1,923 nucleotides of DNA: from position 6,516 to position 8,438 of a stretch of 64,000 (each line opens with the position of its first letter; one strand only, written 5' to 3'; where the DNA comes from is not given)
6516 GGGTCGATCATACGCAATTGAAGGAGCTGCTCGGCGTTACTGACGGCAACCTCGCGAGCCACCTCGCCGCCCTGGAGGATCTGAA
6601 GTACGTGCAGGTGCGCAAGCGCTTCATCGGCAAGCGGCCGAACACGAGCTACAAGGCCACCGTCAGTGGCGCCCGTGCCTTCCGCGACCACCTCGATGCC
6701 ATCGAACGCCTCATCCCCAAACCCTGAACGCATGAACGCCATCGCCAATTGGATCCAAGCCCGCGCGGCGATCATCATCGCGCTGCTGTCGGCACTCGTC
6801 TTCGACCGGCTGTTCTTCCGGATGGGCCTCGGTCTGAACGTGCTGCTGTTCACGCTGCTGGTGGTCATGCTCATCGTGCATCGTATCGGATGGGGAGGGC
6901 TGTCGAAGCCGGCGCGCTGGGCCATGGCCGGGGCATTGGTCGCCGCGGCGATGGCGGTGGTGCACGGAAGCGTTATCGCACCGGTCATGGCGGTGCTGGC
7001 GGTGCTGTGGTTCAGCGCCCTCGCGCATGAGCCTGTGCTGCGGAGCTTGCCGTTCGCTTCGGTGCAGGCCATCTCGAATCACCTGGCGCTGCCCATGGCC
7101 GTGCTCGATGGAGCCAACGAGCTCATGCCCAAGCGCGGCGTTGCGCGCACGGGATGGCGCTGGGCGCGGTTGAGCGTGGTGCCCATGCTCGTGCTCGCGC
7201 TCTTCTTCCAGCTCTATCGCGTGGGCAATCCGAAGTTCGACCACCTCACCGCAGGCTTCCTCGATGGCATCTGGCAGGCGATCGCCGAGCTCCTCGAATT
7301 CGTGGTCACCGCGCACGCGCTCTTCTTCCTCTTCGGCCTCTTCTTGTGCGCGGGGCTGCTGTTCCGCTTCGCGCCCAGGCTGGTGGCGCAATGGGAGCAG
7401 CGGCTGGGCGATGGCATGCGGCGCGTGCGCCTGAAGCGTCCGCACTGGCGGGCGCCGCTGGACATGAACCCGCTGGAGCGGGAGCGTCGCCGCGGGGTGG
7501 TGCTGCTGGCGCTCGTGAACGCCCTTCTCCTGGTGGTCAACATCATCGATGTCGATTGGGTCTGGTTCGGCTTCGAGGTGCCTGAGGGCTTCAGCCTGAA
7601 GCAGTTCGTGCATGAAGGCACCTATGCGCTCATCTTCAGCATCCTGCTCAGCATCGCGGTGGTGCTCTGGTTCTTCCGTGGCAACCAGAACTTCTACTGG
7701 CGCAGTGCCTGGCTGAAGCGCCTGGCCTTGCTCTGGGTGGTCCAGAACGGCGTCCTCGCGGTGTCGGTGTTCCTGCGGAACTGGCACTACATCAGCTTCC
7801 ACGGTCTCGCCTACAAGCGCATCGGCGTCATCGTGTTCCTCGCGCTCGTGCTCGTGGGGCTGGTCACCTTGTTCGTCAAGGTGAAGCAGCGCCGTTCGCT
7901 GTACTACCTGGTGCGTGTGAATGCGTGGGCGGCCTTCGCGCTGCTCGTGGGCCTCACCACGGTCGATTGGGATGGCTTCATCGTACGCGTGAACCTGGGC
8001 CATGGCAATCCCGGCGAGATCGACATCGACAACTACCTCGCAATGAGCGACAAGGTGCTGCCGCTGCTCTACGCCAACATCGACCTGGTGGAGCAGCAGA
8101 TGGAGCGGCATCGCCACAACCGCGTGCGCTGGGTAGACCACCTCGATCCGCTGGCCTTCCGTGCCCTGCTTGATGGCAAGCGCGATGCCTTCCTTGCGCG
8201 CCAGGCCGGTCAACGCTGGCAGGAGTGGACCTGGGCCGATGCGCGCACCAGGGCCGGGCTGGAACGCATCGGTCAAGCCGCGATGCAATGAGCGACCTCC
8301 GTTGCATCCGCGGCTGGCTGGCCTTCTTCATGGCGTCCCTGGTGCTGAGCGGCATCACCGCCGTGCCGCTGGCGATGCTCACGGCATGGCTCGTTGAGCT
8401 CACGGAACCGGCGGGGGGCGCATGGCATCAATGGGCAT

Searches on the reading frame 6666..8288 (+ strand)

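Call 84: search_protein_families(library=pfam, proteins=[window:6666-8288:+], max_evalue=0.01)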
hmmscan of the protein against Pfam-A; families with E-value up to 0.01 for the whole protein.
window:6666-8288:+ (541 aa): 1 family
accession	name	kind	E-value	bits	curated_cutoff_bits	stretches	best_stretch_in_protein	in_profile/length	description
PF13687.11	DUF4153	-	7.4e-35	121.2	27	1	41-468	9-370/373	Domain of unknown function (DUF4153)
